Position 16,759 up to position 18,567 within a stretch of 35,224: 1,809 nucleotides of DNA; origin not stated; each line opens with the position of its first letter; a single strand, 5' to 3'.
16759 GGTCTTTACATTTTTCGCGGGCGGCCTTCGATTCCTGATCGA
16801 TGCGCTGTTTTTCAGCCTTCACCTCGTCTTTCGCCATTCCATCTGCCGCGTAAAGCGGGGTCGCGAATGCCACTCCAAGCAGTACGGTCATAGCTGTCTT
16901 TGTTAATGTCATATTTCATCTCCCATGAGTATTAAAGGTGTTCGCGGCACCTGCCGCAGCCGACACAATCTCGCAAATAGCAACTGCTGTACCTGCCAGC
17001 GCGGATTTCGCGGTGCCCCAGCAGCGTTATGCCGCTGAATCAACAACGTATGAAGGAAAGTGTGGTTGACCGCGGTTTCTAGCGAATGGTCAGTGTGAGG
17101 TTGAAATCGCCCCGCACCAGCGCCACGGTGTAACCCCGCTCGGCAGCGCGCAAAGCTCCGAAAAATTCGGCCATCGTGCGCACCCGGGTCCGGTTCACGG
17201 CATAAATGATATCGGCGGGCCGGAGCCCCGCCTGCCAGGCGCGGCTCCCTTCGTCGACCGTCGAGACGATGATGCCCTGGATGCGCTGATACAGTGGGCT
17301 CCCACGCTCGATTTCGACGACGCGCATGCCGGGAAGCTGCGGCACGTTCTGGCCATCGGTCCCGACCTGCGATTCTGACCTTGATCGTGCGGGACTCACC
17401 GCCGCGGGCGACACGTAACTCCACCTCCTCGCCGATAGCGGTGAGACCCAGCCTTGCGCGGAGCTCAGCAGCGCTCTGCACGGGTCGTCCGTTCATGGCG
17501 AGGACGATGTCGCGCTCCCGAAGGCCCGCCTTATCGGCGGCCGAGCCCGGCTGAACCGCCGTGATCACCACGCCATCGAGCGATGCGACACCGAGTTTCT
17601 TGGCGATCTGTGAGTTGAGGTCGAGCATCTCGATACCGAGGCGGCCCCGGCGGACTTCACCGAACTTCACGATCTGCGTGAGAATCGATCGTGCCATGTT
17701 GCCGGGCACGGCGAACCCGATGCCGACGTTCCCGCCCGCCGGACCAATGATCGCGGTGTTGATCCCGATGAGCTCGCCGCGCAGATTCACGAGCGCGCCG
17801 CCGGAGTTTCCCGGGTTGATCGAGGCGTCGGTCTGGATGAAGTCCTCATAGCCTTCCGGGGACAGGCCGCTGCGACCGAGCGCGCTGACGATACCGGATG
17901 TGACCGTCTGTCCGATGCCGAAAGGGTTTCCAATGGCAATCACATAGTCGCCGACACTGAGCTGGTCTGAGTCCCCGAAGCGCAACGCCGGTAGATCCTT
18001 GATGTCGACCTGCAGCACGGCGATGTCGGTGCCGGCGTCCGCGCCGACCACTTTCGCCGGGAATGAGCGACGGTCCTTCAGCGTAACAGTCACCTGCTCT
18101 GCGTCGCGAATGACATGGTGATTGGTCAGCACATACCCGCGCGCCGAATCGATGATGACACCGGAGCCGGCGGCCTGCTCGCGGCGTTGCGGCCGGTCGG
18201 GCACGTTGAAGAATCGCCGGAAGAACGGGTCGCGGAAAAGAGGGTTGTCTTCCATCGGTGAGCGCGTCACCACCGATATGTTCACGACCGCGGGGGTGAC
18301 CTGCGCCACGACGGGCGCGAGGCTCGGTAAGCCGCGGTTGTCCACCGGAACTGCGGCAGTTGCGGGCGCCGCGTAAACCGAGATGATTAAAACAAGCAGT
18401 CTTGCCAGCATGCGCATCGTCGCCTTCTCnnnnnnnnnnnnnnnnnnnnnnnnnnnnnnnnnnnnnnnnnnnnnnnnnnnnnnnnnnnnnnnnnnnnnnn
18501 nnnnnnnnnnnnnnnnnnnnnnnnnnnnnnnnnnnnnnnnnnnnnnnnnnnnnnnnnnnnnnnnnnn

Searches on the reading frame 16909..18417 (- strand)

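Call 20: search_protein_families(library=pfam, proteins=[window:16909-18417:-], max_evalue=0.0001)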
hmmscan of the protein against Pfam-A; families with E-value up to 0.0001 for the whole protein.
window:16909-18417:- (502 aa): 5 families
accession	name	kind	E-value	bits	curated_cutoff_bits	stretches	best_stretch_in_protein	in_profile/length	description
PF13365.12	Trypsin_2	-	7.6e-36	124.4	27.6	1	84-219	1-144/144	Trypsin-like peptidase domain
PF00089.32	Trypsin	-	9.7e-19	68.5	20.6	1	83-241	26-215/220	Trypsin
PF13180.12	PDZ_2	-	5.5e-14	52.6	27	1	258-348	1-79/80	PDZ domain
PF00595.29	PDZ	-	1.6e-12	48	23.2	1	252-336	5-80/81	PDZ domain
PF17820.7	PDZ_6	-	1.2e-11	44.6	27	1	284-338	1-54/54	PDZ domain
